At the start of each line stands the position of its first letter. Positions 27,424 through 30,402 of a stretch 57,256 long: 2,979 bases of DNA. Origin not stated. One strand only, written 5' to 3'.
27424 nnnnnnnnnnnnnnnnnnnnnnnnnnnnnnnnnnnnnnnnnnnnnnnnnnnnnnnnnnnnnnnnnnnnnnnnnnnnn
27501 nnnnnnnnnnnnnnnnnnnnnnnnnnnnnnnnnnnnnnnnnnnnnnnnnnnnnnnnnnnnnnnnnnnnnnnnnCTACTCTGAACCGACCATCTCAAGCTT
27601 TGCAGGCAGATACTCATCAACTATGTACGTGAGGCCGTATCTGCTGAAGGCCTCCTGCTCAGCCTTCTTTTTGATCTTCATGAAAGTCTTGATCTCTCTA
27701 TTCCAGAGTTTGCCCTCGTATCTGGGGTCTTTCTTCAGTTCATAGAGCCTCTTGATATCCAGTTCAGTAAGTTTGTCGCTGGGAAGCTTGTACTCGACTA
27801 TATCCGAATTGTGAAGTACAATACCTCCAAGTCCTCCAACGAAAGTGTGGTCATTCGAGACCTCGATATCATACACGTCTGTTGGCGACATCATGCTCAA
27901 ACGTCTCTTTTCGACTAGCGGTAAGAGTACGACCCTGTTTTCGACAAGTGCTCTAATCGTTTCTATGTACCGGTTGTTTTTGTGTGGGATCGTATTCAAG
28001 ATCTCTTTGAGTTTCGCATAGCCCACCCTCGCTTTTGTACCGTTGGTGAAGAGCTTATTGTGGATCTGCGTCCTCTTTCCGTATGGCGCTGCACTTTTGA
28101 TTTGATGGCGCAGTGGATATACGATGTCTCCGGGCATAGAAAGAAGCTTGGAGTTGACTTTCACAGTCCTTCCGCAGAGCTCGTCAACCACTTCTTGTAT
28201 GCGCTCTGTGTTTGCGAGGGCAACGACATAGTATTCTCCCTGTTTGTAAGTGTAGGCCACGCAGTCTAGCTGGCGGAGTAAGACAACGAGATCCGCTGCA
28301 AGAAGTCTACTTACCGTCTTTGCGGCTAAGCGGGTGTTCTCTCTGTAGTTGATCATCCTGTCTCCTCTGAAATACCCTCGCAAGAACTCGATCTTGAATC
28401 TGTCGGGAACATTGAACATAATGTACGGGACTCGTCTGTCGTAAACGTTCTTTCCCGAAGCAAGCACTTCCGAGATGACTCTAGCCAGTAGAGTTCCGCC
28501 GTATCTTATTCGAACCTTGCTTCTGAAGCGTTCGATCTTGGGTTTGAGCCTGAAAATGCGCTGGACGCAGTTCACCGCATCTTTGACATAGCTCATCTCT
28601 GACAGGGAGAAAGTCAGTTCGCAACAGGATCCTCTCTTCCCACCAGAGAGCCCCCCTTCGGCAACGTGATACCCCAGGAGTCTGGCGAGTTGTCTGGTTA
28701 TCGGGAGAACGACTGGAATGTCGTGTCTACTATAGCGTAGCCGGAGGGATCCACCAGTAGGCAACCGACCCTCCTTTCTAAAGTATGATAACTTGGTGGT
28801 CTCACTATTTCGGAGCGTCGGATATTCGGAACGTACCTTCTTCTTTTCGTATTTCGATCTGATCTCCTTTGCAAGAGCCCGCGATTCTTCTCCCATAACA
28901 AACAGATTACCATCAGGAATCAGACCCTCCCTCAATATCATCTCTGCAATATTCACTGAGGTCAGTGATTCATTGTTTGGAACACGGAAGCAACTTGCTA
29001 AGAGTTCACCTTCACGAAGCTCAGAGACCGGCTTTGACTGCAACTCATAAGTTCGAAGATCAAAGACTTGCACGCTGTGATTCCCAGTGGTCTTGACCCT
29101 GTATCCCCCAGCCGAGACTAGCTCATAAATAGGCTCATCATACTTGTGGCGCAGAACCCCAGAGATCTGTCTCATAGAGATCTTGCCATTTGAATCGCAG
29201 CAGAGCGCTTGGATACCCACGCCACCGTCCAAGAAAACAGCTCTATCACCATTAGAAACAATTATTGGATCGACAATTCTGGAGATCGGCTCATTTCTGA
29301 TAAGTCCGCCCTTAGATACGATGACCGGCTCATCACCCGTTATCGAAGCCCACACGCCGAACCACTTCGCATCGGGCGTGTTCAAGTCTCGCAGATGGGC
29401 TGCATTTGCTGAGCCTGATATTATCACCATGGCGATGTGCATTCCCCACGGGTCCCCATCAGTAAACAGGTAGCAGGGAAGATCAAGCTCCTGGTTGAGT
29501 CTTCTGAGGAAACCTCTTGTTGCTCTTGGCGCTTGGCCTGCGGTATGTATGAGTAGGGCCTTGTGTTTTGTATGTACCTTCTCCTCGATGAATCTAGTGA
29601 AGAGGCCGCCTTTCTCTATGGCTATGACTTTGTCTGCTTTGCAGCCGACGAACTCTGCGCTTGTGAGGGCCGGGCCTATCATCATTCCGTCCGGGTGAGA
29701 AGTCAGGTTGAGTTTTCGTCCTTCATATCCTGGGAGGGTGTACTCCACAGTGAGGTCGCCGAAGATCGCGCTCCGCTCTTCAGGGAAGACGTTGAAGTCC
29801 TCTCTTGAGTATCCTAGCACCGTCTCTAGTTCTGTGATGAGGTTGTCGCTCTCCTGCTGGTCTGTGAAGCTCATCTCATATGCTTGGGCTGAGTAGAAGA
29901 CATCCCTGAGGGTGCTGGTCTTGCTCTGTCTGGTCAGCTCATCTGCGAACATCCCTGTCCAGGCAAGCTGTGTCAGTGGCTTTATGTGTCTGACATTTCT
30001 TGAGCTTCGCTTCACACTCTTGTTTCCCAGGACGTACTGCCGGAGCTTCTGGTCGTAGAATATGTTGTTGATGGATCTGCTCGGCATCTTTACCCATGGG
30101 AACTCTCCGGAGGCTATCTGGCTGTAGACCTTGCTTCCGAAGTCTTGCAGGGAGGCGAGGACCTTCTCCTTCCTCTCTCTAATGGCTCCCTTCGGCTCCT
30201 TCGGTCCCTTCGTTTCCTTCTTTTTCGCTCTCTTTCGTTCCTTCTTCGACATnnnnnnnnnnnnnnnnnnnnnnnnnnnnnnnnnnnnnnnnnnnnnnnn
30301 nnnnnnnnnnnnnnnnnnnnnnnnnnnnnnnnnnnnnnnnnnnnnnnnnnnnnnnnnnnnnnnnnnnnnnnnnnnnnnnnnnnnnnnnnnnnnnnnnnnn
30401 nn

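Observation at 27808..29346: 513-aa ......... intein in the Toprim domain of Top6A, with Ser at both splice junctions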

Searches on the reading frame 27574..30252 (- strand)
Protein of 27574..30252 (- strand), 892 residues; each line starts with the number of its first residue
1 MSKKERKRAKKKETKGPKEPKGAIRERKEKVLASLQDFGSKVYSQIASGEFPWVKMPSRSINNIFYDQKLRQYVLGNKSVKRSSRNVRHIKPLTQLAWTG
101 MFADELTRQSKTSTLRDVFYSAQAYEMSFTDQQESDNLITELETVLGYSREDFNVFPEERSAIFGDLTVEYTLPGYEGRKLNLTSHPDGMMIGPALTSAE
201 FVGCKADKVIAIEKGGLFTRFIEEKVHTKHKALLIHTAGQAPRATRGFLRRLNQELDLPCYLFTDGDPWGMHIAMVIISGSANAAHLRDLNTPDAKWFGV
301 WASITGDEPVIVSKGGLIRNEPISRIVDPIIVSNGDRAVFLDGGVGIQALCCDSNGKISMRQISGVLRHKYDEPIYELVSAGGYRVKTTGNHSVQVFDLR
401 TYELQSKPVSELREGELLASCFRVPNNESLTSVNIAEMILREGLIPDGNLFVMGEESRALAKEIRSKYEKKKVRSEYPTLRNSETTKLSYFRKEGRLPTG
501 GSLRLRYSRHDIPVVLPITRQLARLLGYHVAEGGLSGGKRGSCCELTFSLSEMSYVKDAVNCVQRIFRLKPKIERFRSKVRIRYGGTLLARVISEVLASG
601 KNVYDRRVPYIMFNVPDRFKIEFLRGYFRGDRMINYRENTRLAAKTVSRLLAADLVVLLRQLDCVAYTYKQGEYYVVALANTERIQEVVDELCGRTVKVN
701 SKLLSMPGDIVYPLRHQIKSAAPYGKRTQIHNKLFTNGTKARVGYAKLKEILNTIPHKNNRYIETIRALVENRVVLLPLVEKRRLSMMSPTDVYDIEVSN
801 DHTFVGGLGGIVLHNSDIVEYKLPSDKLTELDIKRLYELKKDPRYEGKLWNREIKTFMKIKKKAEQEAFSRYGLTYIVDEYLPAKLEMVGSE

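Call 3: search_protein_families(library=pfam, proteins=[window:27574-30252:-], max_evalue=0.01)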
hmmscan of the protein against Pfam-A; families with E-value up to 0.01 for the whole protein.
window:27574-30252:- (892 aa): 5 families
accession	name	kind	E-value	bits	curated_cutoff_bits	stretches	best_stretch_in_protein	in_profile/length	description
PF21180.3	TOP6A-Spo11_Toprim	-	1.6e-46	158.9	24.1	2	209-303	2-98/170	Topoisomerase 6 subunit A/Spo11, Toprim domain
PF04406.19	TP6A_N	-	1.3e-12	47.8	26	1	93-155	3-62/62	Type IIB DNA topoisomerase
PF14890.11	Intein_splicing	-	2e-11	44.3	35.8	1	357-815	32-155/155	Intein splicing domain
PF14528.11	LAGLIDADG_3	-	4.9e-05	24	22.5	1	619-686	2-75/82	LAGLIDADG-like domain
PF23947.1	DUF7281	-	0.0052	16.8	27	0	186-276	22-112/183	Domain of unknown function (DUF7281)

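Call 5: find_homologous_proteins(query=window:27574-30252:-, region=1-892)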
Query window:27574-30252:-, residues 1-892 (892 aa): 107 proteins with E <= 0.001 among 8000 candidates.
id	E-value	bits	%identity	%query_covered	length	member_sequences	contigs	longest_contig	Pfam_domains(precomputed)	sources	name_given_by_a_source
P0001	0.0e+0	1621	80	98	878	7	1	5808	PF21180.4,PF14528.12,PF04406.20,PF14890.12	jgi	-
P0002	0.0e+0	1500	74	98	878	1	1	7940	PF21180.4,PF14528.12,PF04406.20,PF14890.12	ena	-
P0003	0.0e+0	1390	69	97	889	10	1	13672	PF21180.4,PF14528.12,PF04406.20,PF14890.12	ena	-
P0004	0.0e+0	1360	67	99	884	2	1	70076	PF21180.4,PF04406.20,PF14890.12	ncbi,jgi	-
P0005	0.0e+0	1320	65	99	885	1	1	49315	PF21180.4,PF04406.20,PF14890.12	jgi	-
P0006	0.0e+0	1303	67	98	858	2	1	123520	PF21180.4,PF04406.20,PF14890.12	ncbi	ncbi:MAG: hypothetical protein ACUVUB_04140 [Candidatus Bathyarchaeia archaeon]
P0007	0.0e+0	1159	70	80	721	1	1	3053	PF21180.4,PF14528.12,PF14890.12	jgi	jgi:intein/homing endonuclease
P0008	0.0e+0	1117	51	69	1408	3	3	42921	PF21180.4,PF14528.12,PF04406.20,PF14890.12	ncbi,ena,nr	ncbi:MAG: hypothetical protein JRN09_07180 [Nitrososphaerota archaeon]|nr:hypothetical protein [Nitr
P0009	0.0e+0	1104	56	98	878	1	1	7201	PF21180.4,PF14528.12,PF04406.20,PF14890.12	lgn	-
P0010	0.0e+0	1101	100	56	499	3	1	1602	PF21180.4,PF14528.12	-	-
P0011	0.0e+0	1078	55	98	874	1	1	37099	PF21180.4,PF14528.12,PF04406.20,PF14890.12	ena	-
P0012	0.0e+0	1069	55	96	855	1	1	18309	PF21180.4,PF04406.20,PF14890.12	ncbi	-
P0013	0.0e+0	1065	54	97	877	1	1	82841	PF21180.4,PF14528.12,PF04406.20,PF14890.12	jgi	-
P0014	0.0e+0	1065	51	71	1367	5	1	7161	PF21180.4,PF14528.12,PF04406.20,PF14890.12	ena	-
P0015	0.0e+0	1062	54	98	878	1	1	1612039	PF21180.4,PF14528.12,PF04406.20,PF14890.12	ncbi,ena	-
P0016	0.0e+0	1049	54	96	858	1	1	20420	PF21180.4,PF14528.12,PF04406.20,PF14890.12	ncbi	-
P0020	0.0e+0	1030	53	97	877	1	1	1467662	PF21180.4,PF04406.20,PF14890.12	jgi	jgi:DNA topoisomerase-6 subunit A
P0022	0.0e+0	1019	47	69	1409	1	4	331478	PF21180.4,PF14528.12,PF04406.20,PF14890.12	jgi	jgi:DNA topoisomerase-6 subunit A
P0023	1.1e-277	942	49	95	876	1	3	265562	PF21180.4,PF14528.12,PF04406.20,PF14890.12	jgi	jgi:DNA topoisomerase-6 subunit A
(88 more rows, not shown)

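Call 39: predict_structure(alignment_id=A1)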
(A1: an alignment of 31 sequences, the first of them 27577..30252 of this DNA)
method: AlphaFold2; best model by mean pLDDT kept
length: 892 residues; sequences in the alignment: 31
mean_pLDDT: 72.2   pTM: 0.63
mean pLDDT of the five models: 72.2, 71.0, 69.3, 67.9, 67.2
residues with pLDDT >= 90: 219; 70-90: 309; 50-70: 194; < 50: 170
segments of 3 or more residues with pLDDT < 50: 1-22, 49-51, 59-92, 104-135, 153-161, 266-269, 280-287, 298-302, 816-828, 844-850, 862-877, 890-892
pLDDT, mean of each block of 10 residues (from residue 1): 37 35 55 67 55 52 42 40 38 52 48 39 37 50 58 41 72 67 60 64 85 62 74 73 71 85 56 56 47 59 80 91 89 61 74 89 79 88 91 86 84 93 91 91 80 91 89 85 82 90 87 93 95 74 88 92 92 91 91 89 89 96 89 59 86 95 90 88 85 74 84 84 77 72 83 79 90 94 85 80 87 63 42 58 49 52 38 44 56 36
secondary structure, 60 per line:
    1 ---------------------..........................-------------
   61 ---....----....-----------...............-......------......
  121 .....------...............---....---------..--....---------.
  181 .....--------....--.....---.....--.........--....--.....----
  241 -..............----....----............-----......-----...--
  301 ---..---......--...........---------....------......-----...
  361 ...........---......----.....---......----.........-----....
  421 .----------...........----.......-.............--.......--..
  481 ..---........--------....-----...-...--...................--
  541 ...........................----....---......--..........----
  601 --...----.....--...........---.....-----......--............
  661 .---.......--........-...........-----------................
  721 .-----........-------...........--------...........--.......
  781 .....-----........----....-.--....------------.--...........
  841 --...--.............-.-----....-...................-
elements in order (helices of 4 or more, strands of 3 or more residues): H22-47 E64-67 E72-75 H87-101 H103-108 H115-125 H132-146 H150-153 E167-170 E180-182 H194-197 E200-204 E208-212 H215-223 H226-229 E232-236 H242-255 E260-263 H268-279 H285-290 E296-298 E309-314 E317-322 H323-327 E337-340 E347-352 E358-371 E375-380 E385-389 E393-398 E403-408 E417-421 E432-434 H435-442 E450-453 H455-467 H470-476 H479-482 H488-493 E502-505 E511-513 E515-517 H520-532 E533-538 E541-549 H550-567 E572-575 E579-584 H587-596 H610-614 H617-627 E641-646 H649-661 E665-671 E674-681 H683-693 E705-707 H708-721 H727-734 E742-744 H745-752 H761-771 E774-785 E791-798 E803-806 E811-814 H830-840 H848-860 H868-871 H873-891

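Call 44: fold_search(model_id=the predicted structure, library=pdb)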
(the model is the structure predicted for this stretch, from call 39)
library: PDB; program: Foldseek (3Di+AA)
matches with E <= 10: 711; with E <= 0.001: 91
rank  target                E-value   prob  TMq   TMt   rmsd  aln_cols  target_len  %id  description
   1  2cw7                  7.5e-29  1.00  0.42  0.66   6.3       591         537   18  Crystal structure of intein homing endonuclease II (released 2006-04-18)
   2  7qss                  7.6e-22  1.00  0.38  0.73   5.4       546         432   16  Crystal structure of homing endonuclease-associated TliVMA intein (C1A) (released 2022-03-30)
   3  7qsu                  2.4e-18  1.00  0.33  0.75   6.7       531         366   14  Crystal structure of homing endonuclease-associated TliVMA intein (C1A, d333-339) (released 2022-03-30)
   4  7qst                  4.1e-18  1.00  0.32  0.70   6.6       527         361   14  Crystal structure of homing endonuclease-associated PhoVMA intein (C1A) (released 2022-03-30)
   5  1dq3                  5.6e-18  1.00  0.33  0.58   7.1       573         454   11  CRYSTAL STRUCTURE OF AN ARCHAEAL INTEIN-ENCODED HOMING ENDONUCLEASE PI-PFUI (released 2000-07-05)
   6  9o0g_A                2.3e-14  1.00  0.16  0.37  14.2       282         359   30  CryoEM structure of M. mazei topoisomerase VI(A-E342Q)-minicircle DNA complex in cleavage state (released 2026-02-25)
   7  9o0g_C                4.0e-14  1.00  0.16  0.37  14.3       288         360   30  CryoEM structure of M. mazei topoisomerase VI(A-E342Q)-minicircle DNA complex in cleavage state (released 2026-02-25)
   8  9o8p_A                2.9e-13  1.00  0.15  0.36  14.8       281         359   30  CryoEM structure of M. mazei topoisomerase VI-minicircle DNA complex (released 2026-02-25)
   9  9o7o_A                4.6e-13  1.00  0.15  0.35  14.5       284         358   30  CryoEM structure of M. mazei topoisomerase VI(A-E342Q)-minicircle DNA complex in asymmetric state (released 2026-02-25)
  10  1jva_A                1.4e-10  1.00  0.22  0.39  23.5       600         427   12  CRYSTAL STRUCTURE OF THE VMA1-DERIVED ENDONUCLEASE BEARING THE N AND C EXTEIN PROPEPTIDES (released 2002-08-29)
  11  1ef0_A                1.5e-10  1.00  0.21  0.39  24.4       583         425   11  CRYSTAL STRUCTURE OF PI-SCEI MINIPRECURSOR (released 2000-06-07)
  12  1jva_B                2.5e-10  1.00  0.22  0.39  24.4       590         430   11  CRYSTAL STRUCTURE OF THE VMA1-DERIVED ENDONUCLEASE BEARING THE N AND C EXTEIN PROPEPTIDES (released 2002-08-29)
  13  1um2_A                1.2e-09  1.00  0.21  0.38  25.2       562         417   12  Crystal Structure of the Vma1-Derived Endonuclease with the Ligated Extein Segment (released 2004-09-22)
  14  1vde_B                2.0e-09  1.00  0.22  0.39  22.2       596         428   12  PI-SCEI, A HOMING ENDONUCLEASE WITH PROTEIN SPLICING ACTIVITY (released 1998-04-08)
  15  1vde_A                2.0e-09  1.00  0.21  0.38  22.8       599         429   11  PI-SCEI, A HOMING ENDONUCLEASE WITH PROTEIN SPLICING ACTIVITY (released 1998-04-08)
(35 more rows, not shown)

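Call 55: search_protein_families(library=ncbifam, proteins=[window:27577-30252:-], max_evalue=0.01)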
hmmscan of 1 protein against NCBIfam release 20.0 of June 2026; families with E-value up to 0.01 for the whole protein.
window:27577-30252:- (892 aa): 14 families
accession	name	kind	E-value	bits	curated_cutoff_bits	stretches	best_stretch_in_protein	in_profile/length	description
NF003335.0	PRK04342.1-4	equivalog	4.1e-109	364.9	424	2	23-303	13-292/373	DNA topoisomerase VI subunit A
NF003334.0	PRK04342.1-3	equivalog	9.7e-104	347.1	658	2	26-303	3-278/354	DNA topoisomerase IV subunit A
NF003332.0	PRK04342.1-1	equivalog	4.3e-79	266.1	538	2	27-302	7-286/363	DNA topoisomerase IV subunit A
NF003333.0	PRK04342.1-2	equivalog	7.2e-67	225.8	465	2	25-300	5-284/367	DNA topoisomerase IV subunit A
NF003336.0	PRK04342.1-5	equivalog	7.9e-54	182.9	531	2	26-303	11-297/386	DNA topoisomerase IV subunit A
NF003337.0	PRK04342.1-6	equivalog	1.1e-53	182.6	675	2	32-301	16-288/370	DNA topoisomerase IV subunit A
NF045703.1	rSAM_Tes_intein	exception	1.7e-17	62.5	1700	1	354-670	210-514/1040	tetraether lipid synthase Tes, intein-containing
NF011491.0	PRK14898.1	equivalog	3.4e-12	45.2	783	1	301-816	74-544/860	DNA-directed RNA polymerase subunit A''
NF011303.0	PRK14715.1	equivalog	4.1e-10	37.4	1585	1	355-661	951-1255/1627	DNA-directed DNA polymerase II large subunit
TIGR01445.1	intein_Nterm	domain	9.1e-07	29.8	24.5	1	304-394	2-81/83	intein N-terminal splicing region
TIGR01443.1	intein_Cterm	domain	1.2e-06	28.6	15.6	1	792-816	1-24/24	intein C-terminal splicing region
NF011418.0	PRK14845.1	equivalog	4.2e-05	21.5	756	1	589-761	200-375/1049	translation initiation factor IF-2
NF038098.1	GyrA_w_intein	exception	0.00014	19.9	1850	1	599-833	315-555/1232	intein-containing DNA gyrase subunit A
NF005852.0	PRK07773.1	equivalog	0.00025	19.5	780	0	372-450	450-521/886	replicative DNA helicase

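Call 57: list_cluster_members(proteins=[P0015, P0020, P0004, P0012, P0016, P0022, P0023])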
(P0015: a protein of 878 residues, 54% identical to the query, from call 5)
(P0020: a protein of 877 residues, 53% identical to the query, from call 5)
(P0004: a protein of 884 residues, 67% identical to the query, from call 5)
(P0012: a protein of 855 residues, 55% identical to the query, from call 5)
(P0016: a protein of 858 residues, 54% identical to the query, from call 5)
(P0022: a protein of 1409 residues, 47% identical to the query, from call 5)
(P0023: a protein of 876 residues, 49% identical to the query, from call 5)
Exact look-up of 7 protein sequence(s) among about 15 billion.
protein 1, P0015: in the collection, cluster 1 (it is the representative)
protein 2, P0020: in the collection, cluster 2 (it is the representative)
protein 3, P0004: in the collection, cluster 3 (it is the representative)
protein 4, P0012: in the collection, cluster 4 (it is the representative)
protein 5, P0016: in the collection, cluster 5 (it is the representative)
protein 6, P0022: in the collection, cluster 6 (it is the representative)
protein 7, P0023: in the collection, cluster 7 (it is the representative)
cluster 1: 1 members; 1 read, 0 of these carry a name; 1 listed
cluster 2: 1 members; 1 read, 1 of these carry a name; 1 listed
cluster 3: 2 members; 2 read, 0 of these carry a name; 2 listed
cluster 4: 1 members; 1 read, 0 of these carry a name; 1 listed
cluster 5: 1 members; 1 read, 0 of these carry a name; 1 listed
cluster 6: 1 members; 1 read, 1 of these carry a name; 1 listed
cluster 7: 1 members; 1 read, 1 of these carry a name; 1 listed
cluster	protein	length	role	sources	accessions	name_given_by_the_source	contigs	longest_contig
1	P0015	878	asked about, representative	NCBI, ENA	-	-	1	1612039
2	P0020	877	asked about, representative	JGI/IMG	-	DNA topoisomerase-6 subunit A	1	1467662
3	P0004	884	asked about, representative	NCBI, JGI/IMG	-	-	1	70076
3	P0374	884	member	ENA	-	-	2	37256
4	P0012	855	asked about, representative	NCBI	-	-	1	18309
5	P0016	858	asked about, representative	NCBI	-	-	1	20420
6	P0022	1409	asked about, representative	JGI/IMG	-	DNA topoisomerase-6 subunit A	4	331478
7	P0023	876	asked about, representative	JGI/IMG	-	DNA topoisomerase-6 subunit A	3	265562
